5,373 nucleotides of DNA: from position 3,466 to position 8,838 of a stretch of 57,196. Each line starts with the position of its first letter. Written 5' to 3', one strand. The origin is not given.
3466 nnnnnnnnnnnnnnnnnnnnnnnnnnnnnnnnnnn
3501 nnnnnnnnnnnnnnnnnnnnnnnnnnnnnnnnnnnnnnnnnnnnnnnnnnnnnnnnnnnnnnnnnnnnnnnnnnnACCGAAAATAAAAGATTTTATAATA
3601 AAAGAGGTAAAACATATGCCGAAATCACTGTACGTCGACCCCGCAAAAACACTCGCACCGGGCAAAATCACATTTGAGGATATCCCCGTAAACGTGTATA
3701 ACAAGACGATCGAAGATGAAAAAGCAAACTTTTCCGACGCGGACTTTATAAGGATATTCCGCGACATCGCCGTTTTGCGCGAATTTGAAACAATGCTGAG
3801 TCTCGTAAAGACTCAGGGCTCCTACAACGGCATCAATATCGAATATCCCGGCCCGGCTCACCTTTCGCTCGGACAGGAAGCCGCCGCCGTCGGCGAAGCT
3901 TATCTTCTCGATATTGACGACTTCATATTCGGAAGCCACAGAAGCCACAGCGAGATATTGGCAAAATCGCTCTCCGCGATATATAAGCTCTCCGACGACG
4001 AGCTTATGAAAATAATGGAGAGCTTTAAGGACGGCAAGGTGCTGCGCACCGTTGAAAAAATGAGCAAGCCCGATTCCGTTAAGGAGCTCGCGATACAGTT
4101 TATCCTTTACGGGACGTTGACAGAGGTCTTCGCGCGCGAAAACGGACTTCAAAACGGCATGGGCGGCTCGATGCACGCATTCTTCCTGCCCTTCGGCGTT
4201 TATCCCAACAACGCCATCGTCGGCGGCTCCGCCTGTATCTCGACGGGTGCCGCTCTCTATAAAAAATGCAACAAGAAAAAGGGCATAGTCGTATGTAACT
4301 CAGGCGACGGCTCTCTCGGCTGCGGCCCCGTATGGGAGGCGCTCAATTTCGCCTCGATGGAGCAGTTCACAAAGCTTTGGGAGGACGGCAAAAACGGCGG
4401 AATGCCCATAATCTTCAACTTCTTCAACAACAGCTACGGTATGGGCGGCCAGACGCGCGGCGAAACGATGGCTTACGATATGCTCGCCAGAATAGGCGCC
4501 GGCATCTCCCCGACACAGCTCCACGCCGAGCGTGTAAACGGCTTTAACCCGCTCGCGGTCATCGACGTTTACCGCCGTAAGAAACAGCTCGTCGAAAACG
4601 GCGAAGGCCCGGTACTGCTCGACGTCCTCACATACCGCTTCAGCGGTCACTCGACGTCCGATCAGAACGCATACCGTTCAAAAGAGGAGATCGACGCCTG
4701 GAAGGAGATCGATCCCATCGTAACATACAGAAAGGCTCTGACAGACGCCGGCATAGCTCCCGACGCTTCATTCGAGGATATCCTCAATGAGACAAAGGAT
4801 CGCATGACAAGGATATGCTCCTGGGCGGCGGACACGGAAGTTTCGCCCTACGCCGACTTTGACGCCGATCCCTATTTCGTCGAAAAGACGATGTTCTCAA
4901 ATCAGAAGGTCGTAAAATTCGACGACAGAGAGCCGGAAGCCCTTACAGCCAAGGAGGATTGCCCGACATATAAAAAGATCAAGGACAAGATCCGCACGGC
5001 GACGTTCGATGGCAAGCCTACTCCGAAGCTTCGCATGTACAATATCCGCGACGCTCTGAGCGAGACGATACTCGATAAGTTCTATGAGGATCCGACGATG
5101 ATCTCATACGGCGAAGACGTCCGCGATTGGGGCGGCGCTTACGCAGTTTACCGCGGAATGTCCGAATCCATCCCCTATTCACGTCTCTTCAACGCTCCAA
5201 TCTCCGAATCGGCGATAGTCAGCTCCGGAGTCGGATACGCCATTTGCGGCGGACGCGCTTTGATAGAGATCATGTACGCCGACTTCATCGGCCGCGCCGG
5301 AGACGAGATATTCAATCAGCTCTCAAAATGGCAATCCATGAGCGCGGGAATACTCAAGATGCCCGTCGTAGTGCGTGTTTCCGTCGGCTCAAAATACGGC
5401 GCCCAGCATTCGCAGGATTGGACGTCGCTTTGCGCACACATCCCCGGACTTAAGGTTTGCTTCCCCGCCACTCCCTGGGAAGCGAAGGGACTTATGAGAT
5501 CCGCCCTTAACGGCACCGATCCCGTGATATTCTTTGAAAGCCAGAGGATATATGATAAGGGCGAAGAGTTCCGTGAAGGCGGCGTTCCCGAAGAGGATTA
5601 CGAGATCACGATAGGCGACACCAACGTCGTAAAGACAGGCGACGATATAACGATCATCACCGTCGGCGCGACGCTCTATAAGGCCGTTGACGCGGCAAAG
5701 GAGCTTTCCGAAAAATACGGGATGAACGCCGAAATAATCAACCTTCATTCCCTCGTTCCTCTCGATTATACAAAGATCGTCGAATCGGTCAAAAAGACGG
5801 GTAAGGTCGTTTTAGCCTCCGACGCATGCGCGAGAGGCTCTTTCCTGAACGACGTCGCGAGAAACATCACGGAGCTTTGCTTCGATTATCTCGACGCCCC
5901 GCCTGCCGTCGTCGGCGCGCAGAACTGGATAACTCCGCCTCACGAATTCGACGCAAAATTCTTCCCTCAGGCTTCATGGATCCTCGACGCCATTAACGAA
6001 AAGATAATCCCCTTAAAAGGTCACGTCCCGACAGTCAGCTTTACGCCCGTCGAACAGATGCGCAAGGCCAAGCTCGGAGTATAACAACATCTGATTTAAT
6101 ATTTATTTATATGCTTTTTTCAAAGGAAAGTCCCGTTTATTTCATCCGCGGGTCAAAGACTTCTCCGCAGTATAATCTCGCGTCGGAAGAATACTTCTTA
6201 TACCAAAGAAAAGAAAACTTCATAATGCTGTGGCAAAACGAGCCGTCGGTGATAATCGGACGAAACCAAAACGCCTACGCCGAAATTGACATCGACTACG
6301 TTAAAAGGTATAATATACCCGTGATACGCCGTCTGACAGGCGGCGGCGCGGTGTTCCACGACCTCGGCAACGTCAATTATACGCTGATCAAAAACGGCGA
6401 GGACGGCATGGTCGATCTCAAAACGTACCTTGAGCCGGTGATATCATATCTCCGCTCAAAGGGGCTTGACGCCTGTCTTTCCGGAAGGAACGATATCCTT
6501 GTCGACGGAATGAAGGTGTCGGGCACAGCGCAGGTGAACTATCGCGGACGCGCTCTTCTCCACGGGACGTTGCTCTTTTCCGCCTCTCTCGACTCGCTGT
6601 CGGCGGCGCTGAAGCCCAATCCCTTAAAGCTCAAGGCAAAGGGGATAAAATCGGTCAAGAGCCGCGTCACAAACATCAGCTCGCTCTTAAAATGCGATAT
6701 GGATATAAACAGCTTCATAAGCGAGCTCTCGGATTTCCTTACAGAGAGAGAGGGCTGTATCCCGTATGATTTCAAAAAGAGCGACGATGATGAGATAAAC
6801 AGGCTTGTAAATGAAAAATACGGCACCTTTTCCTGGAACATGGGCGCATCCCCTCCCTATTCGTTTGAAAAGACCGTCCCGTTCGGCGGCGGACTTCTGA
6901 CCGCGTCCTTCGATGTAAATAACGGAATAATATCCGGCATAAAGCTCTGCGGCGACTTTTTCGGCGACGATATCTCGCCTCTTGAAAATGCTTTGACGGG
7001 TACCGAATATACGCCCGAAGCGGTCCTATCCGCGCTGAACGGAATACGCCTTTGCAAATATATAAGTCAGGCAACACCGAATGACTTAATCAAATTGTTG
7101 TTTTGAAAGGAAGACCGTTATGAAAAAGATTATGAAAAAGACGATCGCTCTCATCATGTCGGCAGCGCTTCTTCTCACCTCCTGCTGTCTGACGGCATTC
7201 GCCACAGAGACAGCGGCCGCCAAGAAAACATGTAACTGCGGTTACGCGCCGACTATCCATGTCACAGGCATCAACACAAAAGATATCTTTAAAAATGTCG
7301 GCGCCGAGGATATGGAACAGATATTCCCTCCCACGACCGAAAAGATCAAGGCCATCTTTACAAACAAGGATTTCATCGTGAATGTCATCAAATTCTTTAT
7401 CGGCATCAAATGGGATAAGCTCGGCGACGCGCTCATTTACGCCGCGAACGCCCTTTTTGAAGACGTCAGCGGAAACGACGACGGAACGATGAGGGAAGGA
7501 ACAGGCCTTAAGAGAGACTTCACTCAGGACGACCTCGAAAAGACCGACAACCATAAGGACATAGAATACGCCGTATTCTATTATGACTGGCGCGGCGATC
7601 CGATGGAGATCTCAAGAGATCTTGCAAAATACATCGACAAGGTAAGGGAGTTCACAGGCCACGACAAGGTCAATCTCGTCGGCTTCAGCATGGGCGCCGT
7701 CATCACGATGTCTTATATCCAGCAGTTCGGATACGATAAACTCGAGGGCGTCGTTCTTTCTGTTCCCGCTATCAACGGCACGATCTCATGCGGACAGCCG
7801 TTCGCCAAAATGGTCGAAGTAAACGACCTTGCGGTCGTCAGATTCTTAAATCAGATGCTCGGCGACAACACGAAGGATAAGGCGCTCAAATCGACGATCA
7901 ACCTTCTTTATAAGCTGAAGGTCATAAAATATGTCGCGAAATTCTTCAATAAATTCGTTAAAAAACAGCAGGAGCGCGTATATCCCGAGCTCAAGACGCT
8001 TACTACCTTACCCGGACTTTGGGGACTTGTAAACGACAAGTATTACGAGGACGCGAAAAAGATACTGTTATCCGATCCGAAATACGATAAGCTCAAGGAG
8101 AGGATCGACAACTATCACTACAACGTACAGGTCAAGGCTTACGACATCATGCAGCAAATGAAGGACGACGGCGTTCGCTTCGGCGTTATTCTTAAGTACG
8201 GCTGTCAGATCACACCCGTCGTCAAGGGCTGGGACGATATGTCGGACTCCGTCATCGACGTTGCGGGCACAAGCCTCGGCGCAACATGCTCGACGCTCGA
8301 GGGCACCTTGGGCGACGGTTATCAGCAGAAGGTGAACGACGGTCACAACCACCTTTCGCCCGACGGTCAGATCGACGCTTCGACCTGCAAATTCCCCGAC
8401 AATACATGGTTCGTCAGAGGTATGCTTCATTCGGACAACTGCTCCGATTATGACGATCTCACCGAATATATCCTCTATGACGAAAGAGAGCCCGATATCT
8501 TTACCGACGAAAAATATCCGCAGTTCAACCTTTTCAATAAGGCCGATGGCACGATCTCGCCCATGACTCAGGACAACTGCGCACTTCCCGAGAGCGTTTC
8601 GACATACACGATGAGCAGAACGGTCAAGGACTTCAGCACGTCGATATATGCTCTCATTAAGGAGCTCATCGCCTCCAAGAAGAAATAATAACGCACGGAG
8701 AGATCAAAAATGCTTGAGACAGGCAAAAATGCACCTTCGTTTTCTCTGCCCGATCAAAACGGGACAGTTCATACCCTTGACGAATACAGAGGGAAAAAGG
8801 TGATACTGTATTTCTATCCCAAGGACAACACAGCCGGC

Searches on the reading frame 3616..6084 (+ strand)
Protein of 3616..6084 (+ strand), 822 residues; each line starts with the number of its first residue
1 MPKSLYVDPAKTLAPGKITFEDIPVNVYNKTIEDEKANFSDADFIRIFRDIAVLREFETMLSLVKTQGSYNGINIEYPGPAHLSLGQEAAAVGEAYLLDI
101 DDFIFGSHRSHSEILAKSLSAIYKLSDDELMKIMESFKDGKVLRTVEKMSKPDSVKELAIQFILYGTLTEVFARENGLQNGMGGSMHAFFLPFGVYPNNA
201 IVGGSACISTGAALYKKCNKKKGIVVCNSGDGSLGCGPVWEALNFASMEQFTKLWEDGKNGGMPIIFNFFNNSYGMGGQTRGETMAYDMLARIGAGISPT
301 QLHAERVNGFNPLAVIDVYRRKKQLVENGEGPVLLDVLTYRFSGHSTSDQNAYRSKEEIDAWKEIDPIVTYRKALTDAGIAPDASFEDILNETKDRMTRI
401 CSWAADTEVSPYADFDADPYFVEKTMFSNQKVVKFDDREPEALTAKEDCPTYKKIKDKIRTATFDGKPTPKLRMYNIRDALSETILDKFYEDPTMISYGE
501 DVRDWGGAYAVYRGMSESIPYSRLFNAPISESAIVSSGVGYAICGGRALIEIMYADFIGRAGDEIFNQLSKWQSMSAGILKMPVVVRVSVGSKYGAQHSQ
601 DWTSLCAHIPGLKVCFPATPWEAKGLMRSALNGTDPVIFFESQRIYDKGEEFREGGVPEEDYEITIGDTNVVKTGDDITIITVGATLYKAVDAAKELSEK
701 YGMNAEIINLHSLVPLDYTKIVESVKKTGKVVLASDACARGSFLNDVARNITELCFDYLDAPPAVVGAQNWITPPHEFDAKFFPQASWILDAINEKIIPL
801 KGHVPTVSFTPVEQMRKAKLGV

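Call 100: search_protein_families(library=pfam, proteins=[window:3616-6084:+], max_evalue=0.00001)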
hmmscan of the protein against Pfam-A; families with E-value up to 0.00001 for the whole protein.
window:3616-6084:+ (822 aa): 3 families
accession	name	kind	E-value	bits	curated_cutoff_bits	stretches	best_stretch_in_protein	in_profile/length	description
PF00676.26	E1_dh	-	2.8e-42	145.1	22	1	167-397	65-284/300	Dehydrogenase E1 component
PF02779.29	Transket_pyr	-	8.5e-28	97.6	27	1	476-646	4-172/174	Transketolase, pyrimidine binding domain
PF02780.25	Transketolase_C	-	1.5e-25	89.9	25.9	1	667-786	1-121/124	Transketolase, C-terminal domain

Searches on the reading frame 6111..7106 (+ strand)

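Call 100: search_protein_families(library=pfam, proteins=[window:6111-7106:+], max_evalue=0.00001)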
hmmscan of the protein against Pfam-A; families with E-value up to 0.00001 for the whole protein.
window:6111-7106:+ (331 aa): 3 families
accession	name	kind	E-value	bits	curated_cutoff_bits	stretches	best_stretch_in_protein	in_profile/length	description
PF21948.1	LplA-B_cat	-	9.4e-61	205.7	27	1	19-208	2-197/200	Lipoyl protein ligase A/B catalytic domain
PF10437.14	Lip_prot_lig_C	-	8.1e-20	71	24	1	247-330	1-85/85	Bacterial lipoate protein ligase C-terminus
PF03099.24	BPL_LplA_LipB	-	1e-06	29.1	21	1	56-155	11-129/133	Biotin/lipoate A/B protein ligase family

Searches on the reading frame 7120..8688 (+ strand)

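Call 100: search_protein_families(library=pfam, proteins=[window:7120-8688:+], max_evalue=0.00001)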
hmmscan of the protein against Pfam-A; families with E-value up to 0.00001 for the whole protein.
window:7120-8688:+ (522 aa): 2 families
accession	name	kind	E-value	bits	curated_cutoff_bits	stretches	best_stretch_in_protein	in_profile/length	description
PF00561.26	Abhydrolase_1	-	1.2e-07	32.1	25.8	1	165-255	52-136/245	alpha/beta hydrolase fold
PF12146.15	Hydrolase_4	-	1.7e-07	31.2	27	1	163-231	57-125/239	Serine aminopeptidase, S33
